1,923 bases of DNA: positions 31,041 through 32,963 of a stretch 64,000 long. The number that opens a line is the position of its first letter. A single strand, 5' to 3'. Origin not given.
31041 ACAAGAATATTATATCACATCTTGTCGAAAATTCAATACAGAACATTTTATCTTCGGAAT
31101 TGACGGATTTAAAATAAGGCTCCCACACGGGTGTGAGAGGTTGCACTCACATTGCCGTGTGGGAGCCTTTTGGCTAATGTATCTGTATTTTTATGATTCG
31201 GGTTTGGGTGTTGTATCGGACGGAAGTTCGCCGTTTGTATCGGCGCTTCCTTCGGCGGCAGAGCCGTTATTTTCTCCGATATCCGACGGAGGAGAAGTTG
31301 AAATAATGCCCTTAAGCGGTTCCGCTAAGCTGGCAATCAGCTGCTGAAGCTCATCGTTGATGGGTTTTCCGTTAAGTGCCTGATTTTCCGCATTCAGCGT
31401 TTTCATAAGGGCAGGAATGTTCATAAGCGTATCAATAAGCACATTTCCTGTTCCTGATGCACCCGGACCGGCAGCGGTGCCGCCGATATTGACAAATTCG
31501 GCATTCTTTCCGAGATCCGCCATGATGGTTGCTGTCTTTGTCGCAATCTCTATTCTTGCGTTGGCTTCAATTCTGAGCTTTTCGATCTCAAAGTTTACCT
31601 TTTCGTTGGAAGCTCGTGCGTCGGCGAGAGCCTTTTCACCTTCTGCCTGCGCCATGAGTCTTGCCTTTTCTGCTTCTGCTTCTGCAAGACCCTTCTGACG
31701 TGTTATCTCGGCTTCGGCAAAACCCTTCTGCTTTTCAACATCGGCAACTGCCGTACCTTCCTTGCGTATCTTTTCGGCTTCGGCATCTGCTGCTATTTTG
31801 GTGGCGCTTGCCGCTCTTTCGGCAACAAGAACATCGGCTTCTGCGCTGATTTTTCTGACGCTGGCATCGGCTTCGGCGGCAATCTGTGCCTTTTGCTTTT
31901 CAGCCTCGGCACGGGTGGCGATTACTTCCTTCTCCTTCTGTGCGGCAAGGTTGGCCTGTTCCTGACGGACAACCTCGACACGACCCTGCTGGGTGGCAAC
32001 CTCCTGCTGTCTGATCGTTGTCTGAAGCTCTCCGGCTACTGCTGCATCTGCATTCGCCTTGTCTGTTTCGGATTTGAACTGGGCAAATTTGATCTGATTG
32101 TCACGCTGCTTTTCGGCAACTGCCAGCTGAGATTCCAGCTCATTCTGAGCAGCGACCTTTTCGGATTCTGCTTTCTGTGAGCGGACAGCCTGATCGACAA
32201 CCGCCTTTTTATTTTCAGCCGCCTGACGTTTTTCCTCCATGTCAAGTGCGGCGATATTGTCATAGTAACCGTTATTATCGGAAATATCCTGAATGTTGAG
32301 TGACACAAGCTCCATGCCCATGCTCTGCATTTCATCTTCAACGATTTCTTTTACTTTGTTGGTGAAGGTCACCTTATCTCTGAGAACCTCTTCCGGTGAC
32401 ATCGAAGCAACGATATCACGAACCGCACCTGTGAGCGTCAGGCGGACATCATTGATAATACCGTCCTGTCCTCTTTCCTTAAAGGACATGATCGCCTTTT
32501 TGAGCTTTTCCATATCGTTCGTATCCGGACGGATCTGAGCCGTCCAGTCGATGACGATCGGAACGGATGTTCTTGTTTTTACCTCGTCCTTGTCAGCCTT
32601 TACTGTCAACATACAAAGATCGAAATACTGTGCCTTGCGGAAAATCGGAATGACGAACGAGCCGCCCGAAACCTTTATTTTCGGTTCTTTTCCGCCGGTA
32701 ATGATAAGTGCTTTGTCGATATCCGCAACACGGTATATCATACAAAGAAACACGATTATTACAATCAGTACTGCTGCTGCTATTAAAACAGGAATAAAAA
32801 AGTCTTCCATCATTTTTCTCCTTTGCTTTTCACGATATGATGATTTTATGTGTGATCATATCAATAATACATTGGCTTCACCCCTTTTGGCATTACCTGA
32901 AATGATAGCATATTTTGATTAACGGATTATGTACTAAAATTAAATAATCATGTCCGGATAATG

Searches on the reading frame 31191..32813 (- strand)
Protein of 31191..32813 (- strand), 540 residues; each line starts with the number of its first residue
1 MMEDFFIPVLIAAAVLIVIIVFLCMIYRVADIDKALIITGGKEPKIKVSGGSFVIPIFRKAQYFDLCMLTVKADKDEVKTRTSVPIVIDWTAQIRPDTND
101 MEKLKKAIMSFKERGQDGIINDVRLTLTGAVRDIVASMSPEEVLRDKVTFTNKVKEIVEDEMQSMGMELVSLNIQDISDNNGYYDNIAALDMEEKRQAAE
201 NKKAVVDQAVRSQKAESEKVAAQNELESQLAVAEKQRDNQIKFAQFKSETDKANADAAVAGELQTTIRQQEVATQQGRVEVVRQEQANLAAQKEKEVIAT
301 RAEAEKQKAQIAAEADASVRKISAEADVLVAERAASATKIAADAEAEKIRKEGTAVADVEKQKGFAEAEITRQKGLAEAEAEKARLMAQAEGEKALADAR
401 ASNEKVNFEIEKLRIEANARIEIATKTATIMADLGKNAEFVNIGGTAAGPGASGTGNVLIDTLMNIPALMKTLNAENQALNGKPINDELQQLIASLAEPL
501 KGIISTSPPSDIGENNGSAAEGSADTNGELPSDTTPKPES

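Call 48: search_protein_families(library=pfam, proteins=[window:31191-32813:-], max_evalue=0.00001)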
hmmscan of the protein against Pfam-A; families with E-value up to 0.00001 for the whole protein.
window:31191-32813:- (540 aa): 1 family
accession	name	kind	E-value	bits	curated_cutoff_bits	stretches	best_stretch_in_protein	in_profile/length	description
PF01145.31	Band_7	-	1.1e-20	74.9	23.6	1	35-209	9-172/176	SPFH domain / Band 7 family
